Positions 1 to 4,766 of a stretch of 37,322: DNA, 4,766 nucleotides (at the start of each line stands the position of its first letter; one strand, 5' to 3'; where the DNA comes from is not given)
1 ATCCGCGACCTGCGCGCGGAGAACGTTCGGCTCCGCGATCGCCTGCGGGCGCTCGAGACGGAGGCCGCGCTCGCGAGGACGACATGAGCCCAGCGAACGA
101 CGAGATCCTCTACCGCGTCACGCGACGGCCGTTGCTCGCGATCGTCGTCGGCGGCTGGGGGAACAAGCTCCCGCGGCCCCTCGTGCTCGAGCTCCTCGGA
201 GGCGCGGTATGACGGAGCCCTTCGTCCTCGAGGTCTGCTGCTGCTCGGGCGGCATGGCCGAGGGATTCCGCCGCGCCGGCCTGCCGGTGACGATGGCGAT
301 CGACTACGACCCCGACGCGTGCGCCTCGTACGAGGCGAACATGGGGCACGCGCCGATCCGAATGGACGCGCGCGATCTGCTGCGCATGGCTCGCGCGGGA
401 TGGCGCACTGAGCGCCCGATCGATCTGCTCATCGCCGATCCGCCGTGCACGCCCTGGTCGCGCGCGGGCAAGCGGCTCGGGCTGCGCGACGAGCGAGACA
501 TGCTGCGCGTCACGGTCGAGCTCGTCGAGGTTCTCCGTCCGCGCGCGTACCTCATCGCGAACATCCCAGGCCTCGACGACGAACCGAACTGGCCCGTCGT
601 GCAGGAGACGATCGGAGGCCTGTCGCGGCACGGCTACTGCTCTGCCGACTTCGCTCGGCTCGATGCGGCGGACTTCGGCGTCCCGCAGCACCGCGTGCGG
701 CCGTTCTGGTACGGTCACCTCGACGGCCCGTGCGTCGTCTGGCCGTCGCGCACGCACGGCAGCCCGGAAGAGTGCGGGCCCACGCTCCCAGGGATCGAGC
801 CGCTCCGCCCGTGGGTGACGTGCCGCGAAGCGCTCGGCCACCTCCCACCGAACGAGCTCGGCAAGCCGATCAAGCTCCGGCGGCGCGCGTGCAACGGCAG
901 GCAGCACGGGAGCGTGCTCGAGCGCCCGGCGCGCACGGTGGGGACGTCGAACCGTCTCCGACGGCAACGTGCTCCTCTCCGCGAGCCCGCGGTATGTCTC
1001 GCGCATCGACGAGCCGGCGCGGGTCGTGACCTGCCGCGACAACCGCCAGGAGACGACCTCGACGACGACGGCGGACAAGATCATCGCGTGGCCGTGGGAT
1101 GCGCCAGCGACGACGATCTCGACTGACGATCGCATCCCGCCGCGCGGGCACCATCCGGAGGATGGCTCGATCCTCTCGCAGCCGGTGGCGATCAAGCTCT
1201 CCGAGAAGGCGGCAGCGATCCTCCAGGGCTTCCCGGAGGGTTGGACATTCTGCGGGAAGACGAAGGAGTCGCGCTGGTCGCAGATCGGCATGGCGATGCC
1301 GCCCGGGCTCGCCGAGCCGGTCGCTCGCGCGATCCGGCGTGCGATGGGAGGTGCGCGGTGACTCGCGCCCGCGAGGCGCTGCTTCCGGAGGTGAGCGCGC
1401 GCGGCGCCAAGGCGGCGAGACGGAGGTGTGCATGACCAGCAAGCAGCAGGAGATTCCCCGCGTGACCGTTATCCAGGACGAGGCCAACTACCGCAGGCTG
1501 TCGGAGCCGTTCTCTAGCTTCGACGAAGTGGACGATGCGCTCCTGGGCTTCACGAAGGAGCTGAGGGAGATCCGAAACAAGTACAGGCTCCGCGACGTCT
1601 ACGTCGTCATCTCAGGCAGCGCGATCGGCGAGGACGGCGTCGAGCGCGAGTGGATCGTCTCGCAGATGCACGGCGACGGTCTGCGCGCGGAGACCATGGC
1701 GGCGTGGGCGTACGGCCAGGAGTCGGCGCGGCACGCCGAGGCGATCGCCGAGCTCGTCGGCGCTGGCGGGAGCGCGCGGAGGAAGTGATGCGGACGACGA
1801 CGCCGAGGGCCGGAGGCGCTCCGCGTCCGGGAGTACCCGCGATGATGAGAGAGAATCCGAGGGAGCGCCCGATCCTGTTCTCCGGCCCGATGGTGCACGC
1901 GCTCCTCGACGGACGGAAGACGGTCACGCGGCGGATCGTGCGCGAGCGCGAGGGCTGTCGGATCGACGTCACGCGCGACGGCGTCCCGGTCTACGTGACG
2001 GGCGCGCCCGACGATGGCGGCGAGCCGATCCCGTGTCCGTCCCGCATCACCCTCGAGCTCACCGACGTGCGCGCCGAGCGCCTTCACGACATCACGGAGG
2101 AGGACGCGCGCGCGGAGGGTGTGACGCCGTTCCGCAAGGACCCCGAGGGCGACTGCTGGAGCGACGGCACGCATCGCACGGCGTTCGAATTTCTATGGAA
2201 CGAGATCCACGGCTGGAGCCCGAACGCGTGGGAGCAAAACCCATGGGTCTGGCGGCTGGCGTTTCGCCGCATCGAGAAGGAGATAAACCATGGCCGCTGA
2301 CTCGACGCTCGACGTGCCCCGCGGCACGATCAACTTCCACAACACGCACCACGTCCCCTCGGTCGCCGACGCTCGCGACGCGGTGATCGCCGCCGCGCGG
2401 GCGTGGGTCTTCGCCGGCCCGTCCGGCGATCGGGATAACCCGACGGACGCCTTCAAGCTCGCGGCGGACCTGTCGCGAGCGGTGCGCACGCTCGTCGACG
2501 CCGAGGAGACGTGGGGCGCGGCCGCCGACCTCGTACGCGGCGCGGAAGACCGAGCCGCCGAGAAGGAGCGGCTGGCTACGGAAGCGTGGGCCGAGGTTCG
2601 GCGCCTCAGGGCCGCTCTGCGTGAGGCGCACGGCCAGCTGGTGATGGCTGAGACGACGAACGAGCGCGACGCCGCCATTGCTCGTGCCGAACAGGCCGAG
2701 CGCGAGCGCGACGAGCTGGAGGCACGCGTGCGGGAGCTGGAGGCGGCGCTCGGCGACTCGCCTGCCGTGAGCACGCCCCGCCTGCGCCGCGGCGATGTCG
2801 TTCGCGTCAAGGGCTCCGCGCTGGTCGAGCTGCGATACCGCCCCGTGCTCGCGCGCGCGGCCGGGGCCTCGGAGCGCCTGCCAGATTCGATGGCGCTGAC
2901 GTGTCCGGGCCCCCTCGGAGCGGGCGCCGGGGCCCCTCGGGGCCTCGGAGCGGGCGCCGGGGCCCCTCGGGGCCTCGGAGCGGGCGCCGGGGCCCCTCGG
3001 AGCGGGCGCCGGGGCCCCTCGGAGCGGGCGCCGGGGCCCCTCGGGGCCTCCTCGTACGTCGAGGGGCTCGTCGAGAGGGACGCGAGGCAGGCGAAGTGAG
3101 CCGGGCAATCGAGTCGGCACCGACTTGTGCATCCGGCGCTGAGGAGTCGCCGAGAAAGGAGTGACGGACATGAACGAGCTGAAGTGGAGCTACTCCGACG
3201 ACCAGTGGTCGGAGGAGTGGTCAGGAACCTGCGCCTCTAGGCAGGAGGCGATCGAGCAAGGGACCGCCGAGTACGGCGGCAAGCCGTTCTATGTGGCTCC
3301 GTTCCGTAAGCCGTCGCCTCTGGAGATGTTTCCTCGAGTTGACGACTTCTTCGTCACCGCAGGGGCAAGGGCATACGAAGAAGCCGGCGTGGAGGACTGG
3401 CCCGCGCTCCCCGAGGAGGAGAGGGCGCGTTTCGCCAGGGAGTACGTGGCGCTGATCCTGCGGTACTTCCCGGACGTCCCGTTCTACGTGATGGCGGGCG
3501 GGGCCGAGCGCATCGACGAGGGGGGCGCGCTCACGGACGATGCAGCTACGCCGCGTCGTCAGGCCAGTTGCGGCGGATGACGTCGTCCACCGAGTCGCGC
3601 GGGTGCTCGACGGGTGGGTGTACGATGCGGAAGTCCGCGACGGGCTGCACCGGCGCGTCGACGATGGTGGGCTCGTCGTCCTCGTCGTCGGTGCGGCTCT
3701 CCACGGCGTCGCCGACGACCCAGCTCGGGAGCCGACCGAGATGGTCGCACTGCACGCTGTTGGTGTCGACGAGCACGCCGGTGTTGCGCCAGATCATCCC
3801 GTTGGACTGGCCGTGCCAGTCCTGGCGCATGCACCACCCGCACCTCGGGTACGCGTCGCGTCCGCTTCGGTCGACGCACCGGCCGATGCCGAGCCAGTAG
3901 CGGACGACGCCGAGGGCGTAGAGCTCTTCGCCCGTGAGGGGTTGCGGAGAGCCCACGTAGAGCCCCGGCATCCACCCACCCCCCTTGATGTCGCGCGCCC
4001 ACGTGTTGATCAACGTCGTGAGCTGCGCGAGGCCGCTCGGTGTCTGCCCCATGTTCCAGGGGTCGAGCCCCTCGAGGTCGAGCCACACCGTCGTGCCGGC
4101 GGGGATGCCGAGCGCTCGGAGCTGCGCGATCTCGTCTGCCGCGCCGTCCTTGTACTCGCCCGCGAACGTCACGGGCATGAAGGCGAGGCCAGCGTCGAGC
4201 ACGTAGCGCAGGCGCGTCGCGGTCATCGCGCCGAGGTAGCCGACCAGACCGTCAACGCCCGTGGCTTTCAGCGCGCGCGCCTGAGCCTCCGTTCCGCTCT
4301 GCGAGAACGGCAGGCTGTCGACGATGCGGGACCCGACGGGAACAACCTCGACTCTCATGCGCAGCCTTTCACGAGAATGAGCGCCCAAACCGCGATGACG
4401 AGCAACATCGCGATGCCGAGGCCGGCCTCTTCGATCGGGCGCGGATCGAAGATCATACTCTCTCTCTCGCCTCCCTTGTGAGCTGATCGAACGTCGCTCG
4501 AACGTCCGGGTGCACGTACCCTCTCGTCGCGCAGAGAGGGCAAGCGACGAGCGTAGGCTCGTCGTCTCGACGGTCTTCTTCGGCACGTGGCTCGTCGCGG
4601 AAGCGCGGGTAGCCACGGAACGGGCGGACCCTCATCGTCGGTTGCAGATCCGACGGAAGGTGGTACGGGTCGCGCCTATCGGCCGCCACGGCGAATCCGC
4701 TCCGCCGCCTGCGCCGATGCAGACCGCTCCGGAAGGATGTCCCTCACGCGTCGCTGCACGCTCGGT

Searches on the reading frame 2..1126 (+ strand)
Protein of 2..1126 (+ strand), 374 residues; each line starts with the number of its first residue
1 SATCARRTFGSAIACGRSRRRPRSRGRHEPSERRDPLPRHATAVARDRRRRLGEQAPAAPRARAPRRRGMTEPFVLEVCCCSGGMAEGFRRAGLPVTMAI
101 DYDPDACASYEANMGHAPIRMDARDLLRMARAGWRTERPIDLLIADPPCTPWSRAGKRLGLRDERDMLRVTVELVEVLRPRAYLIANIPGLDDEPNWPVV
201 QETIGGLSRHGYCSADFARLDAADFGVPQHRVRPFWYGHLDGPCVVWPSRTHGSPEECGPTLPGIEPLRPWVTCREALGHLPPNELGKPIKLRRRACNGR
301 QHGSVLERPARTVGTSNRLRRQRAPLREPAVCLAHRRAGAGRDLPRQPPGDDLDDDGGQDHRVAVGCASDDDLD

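Call 45: search_protein_families(library=pfam, proteins=[window:2-1126:+], max_evalue=0.01)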
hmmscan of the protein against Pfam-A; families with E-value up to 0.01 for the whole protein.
window:2-1126:+ (374 aa): 1 family
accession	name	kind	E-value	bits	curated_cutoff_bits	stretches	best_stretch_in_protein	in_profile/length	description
PF00145.23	DNA_methylase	-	1.5e-25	90.8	22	1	76-241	4-163/324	C-5 cytosine-specific DNA methylase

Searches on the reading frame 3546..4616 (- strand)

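Call 11: search_protein_families(library=pfam, proteins=[window:3546-4616:-], max_evalue=0.01)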
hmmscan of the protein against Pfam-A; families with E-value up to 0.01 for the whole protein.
window:3546-4616:- (356 aa): 1 family
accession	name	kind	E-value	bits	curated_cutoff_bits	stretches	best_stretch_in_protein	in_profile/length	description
PF08924.17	Rv2525c_GlyHyd-like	-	0.002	18.7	27.2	1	116-223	3-129/198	Rv2525c-like, glycoside hydrolase-like domain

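Call 60: search_protein_families(library=phrogs, proteins=[window:3546-4616:-], max_evalue=0.01)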
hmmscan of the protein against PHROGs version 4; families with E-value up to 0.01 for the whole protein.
window:3546-4616:- (356 aa): 0 families
